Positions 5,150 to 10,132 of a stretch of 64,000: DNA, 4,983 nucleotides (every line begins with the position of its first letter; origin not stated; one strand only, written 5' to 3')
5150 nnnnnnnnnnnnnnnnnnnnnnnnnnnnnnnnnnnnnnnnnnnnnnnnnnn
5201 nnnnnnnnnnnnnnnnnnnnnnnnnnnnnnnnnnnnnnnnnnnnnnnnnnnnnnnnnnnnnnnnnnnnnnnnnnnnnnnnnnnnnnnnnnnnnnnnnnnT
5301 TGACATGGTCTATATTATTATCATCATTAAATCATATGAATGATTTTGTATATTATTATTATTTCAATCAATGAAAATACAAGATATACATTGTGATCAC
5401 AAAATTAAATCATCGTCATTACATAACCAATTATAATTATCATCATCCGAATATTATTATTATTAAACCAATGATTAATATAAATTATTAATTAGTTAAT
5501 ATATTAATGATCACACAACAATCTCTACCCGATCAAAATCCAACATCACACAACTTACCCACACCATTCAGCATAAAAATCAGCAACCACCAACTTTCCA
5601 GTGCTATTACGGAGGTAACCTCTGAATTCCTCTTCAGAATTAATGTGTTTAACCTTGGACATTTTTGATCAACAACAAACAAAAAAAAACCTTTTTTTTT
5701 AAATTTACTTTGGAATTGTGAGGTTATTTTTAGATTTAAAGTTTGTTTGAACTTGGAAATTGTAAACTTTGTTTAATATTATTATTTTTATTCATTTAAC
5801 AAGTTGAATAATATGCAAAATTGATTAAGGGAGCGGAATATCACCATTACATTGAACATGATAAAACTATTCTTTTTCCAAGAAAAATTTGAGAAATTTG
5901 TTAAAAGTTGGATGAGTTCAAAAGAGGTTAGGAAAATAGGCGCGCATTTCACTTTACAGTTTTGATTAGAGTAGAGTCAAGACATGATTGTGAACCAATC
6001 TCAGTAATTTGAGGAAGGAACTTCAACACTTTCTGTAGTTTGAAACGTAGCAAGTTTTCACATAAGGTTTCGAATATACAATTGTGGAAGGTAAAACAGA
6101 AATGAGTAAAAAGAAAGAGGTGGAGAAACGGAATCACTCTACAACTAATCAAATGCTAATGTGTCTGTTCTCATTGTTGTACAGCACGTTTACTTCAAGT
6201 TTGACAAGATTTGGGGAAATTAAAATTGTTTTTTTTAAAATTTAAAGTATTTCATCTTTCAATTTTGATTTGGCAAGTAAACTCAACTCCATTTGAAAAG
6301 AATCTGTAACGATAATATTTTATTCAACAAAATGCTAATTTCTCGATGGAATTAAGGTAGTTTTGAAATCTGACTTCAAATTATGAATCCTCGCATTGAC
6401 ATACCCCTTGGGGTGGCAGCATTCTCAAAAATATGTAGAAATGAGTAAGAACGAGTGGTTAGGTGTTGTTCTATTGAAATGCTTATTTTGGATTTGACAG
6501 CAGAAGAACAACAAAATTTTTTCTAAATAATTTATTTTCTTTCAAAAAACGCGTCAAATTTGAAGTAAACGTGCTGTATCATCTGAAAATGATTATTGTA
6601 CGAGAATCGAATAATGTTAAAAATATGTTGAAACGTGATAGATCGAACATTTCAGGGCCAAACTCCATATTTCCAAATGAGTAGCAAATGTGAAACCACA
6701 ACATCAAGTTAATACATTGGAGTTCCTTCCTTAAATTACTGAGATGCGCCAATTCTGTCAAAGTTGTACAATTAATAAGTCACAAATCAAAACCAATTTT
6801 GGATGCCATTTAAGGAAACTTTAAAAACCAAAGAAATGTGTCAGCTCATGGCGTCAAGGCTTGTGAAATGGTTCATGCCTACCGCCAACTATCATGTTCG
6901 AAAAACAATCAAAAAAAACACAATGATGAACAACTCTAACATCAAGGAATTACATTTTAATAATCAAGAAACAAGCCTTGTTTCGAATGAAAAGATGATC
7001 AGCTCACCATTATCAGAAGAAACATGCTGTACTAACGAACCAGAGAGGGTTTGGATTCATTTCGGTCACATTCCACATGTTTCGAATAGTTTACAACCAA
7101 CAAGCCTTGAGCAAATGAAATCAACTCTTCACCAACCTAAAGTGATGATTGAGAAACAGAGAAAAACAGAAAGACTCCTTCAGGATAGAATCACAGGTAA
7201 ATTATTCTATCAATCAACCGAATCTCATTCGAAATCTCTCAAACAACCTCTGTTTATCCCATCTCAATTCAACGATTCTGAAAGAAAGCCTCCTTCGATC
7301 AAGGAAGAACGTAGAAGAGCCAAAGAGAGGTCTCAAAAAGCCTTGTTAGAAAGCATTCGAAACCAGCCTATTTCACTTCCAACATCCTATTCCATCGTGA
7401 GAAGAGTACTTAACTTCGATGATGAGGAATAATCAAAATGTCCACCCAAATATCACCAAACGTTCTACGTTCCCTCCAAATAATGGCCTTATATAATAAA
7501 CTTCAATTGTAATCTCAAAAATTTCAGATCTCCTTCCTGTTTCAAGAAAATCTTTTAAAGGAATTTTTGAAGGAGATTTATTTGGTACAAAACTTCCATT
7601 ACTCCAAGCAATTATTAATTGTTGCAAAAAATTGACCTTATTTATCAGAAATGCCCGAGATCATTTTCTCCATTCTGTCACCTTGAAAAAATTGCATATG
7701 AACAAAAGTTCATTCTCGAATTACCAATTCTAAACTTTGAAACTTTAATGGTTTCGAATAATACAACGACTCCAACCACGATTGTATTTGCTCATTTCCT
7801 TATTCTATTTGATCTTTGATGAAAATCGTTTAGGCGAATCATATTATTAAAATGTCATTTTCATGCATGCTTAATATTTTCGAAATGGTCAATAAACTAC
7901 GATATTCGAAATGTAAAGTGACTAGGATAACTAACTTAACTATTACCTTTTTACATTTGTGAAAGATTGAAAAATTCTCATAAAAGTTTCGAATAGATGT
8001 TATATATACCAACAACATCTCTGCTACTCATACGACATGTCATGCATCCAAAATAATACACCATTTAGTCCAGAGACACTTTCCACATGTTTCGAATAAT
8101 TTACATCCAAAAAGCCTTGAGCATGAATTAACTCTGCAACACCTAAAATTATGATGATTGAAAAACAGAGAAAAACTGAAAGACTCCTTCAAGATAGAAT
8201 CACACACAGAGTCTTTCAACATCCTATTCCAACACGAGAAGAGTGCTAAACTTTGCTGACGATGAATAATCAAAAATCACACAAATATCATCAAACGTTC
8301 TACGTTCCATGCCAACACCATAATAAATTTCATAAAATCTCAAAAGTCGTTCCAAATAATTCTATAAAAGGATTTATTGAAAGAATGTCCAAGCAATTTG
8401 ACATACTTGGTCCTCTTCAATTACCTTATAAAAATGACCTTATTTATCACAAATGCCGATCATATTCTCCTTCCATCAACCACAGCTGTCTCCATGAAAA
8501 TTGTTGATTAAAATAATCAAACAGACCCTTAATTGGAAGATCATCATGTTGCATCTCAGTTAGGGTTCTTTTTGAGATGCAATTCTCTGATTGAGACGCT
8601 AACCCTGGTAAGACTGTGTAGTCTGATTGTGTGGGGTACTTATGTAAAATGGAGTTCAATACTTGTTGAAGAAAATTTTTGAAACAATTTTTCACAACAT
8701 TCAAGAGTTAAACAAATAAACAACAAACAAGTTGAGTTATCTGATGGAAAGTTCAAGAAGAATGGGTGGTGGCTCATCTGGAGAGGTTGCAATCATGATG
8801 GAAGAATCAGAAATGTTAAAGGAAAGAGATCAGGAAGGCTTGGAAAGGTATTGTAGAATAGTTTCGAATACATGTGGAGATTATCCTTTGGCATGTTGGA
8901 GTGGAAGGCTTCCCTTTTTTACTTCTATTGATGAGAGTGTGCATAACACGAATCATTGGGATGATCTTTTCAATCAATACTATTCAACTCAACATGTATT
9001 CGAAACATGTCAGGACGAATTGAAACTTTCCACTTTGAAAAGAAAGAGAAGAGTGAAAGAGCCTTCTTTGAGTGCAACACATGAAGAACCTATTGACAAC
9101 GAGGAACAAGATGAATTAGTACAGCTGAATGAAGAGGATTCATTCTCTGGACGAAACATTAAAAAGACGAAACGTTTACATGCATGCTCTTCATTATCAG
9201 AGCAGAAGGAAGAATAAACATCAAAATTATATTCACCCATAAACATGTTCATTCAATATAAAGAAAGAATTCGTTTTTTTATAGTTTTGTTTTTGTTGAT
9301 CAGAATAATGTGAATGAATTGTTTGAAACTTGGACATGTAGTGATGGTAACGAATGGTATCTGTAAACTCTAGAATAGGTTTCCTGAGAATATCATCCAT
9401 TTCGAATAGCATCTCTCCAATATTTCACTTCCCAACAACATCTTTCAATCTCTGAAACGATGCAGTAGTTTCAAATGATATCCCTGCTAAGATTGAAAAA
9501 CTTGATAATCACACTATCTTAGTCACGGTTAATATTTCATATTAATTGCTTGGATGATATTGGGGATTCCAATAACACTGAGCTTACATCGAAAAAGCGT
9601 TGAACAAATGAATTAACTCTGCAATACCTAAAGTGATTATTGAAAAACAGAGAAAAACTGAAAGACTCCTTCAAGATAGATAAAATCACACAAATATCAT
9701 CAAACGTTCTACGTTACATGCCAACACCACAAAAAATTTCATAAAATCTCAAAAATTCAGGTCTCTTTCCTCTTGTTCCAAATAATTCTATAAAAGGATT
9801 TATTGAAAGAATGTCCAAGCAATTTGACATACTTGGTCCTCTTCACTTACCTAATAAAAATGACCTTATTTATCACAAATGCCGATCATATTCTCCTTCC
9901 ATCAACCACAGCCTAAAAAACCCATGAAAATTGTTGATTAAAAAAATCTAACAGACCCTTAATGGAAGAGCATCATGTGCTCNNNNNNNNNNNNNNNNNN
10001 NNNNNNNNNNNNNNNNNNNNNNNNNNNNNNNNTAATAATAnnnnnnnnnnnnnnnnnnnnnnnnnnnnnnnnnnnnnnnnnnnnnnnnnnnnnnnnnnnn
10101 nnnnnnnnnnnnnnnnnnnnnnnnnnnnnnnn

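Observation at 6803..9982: Gene-seeded tandem array: one intact ORF followed by progressively decayed ~1-kb copies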

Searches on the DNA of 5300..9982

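Call 63: search_rna_families(source=window, start=5300, end=9982, threshold=evalue, max_evalue=1)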
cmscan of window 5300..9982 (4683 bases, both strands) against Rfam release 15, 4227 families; matches with E-value up to 1: 1.
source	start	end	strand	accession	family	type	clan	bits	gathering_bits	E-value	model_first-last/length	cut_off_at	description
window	8870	8913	-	RF02359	MS2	Cis-reg;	-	18.4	40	0.55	1-36/36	no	Bacteriophage MS2 operator hairpin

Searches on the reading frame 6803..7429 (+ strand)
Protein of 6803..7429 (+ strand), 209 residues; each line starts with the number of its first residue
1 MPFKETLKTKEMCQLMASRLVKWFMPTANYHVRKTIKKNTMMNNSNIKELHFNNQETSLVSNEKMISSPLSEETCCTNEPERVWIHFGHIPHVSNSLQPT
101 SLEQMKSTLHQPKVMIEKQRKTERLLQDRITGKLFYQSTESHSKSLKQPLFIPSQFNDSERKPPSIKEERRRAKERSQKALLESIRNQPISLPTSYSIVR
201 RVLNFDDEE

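Call 9: find_encoding_contigs(protein=window:6803-7429:+, flank=10000)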
Protein window:6803-7429:+ (209 aa): no gene with exactly this product is on record in the collection.

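Call 10: find_homologous_proteins(query=window:6803-7429:+, max_evalue=0.01)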
Query window:6803-7429:+ (209 aa): 1 proteins with E <= 0.01 among 56 candidates.
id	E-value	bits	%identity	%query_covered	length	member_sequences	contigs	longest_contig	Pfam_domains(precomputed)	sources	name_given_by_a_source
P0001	5.6e-97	341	95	81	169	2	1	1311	-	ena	-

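Call 12: find_encoding_contigs(protein=P0001, flank=10000)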
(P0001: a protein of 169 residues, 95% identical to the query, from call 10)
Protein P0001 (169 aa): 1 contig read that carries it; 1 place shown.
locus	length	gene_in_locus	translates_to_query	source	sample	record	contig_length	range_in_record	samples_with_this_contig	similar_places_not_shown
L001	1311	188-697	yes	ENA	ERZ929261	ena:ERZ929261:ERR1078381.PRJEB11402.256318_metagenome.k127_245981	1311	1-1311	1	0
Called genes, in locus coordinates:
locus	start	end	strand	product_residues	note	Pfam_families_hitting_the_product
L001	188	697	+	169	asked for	-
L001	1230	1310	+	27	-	?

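Call 22: find_encoding_contigs(protein=window:6923-7429:+, flank=10000)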
Protein window:6923-7429:+ (169 aa): no gene with exactly this product is on record in the collection.

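Call 29: search_protein_families(library=pfam, proteins=[window:6803-7429:+], max_evalue=1)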
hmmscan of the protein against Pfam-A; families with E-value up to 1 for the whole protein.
window:6803-7429:+ (209 aa): 0 families

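Call 33: search_protein_representatives(protein=window:6923-7429:+)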
Query: 169 residues. Proteins with E-value up to 0.001 (for the whole library): 2; up to 1e-10: 1; up to 1e-30: 1. The best 2 are listed.
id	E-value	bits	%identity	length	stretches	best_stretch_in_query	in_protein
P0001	5.2e-98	341.6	95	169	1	1-169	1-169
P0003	3.2e-05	40.4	24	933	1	35-93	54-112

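Call 36: find_related_loci(query=A3, collection=metagenome_contigs, flank=10000)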
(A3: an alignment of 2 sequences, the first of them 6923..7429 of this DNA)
Query A3 (169 aa) in metagenome_contigs; peptide patterns used: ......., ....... (x = any residue, [..] = any of these).
393 stretches matched a pattern, but none encodes a relative of the query by tblastn (E <= 1e-3).

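Call 48: search_solved_structures(query=window:6923-7429:+, max_evalue=1)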
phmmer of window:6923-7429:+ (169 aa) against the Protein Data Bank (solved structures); distinct sequences matched with E-value up to 1: 0.

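Call 55: predict_structure(alignment_id=A3)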
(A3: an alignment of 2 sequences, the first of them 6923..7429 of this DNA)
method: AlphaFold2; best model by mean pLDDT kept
length: 169 residues; sequences in the alignment: 2
mean_pLDDT: 54.0   pTM: 0.21
mean pLDDT of the five models: 54.0, 53.9, 49.5, 48.5, 48.5
residues with pLDDT >= 90: 15; 70-90: 13; 50-70: 48; < 50: 93
segments of 3 or more residues with pLDDT < 50: 1-8, 10-39, 48-60, 63-75, 95-109, 111-113, 154-156, 165-169
pLDDT, mean of each block of 10 residues (from residue 1): 44 42 40 46 50 44 47 51 56 48 45 52 82 92 81 51 47
secondary structure, 60 per line:
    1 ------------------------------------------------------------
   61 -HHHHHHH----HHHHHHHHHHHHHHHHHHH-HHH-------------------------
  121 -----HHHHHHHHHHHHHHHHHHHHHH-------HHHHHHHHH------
elements in order: H62-68 H73-91 H126-147 H155-163

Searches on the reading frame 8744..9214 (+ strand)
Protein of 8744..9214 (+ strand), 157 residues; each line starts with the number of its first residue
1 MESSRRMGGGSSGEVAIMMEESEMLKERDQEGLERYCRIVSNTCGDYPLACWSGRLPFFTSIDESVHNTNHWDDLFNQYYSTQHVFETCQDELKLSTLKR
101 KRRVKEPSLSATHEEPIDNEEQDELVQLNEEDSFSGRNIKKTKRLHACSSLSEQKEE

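Call 19: find_homologous_proteins(query=window:8744-9214:+, max_evalue=0.01)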
Query window:8744-9214:+ (157 aa): 1 proteins with E <= 0.01 among 17 candidates.
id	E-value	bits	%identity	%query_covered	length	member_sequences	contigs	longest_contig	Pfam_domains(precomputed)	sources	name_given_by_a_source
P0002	7.5e-97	339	100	96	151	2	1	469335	-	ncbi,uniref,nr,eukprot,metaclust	ncbi:predicted protein [Naegleria gruberi]|uniref:Predicted protein n=1 Tax=Naegleria gruberi TaxID=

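Call 20: find_encoding_contigs(protein=P0002, flank=10000)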
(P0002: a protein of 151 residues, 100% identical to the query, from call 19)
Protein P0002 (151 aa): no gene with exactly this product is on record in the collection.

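Call 23: find_encoding_contigs(protein=window:8744-9214:+, flank=10000)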
Protein window:8744-9214:+ (157 aa): no gene with exactly this product is on record in the collection.

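Call 29: search_protein_families(library=pfam, proteins=[window:8744-9214:+], max_evalue=1)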
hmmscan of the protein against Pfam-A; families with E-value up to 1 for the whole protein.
window:8744-9214:+ (157 aa): 2 families
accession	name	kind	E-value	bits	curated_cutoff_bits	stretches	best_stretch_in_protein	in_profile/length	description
PF05119.17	Terminase_4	-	0.063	14.1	24.7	1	15-41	8-34/98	Phage terminase, small subunit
PF25343.1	PH_UBFD1_C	-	0.18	12.6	27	1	83-129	39-85/113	C-terminal PH-like domain in UBFD1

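Call 57: list_cluster_members(proteins=[P0002, P0001])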
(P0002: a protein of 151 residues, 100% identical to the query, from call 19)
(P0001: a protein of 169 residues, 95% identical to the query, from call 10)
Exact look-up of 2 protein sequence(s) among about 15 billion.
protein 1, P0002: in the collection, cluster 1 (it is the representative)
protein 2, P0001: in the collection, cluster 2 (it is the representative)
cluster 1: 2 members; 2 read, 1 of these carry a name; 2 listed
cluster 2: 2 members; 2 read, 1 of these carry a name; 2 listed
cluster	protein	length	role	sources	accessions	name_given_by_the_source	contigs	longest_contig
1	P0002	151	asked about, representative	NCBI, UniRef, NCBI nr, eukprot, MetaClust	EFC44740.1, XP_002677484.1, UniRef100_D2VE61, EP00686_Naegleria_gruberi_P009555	predicted protein [Naegleria gruberi] | Predicted protein n=1 Tax=Naegleria gruberi TaxID=5762 RepID=D2VE61_NAEGR | uncharacterized protein NAEGRDRAFT_67165 [Naegleria gruberi]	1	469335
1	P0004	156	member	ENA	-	-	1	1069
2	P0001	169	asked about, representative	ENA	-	-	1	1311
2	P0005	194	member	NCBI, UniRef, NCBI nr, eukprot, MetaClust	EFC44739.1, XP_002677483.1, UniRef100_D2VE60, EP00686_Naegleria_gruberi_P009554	predicted protein [Naegleria gruberi] | Predicted protein n=1 Tax=Naegleria gruberi TaxID=5762 RepID=D2VE60_NAEGR | uncharacterized protein NAEGRDRAFT_48817 [Naegleria gruberi]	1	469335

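Call 59: find_encoding_contigs(protein=P0004, flank=10000)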
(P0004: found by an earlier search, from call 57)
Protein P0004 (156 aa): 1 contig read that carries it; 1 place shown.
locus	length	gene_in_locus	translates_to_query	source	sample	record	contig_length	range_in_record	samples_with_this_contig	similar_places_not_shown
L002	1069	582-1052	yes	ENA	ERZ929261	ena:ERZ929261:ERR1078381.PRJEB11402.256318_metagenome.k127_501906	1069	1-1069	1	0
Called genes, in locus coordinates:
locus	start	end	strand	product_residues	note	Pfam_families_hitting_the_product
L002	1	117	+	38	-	?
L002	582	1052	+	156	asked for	-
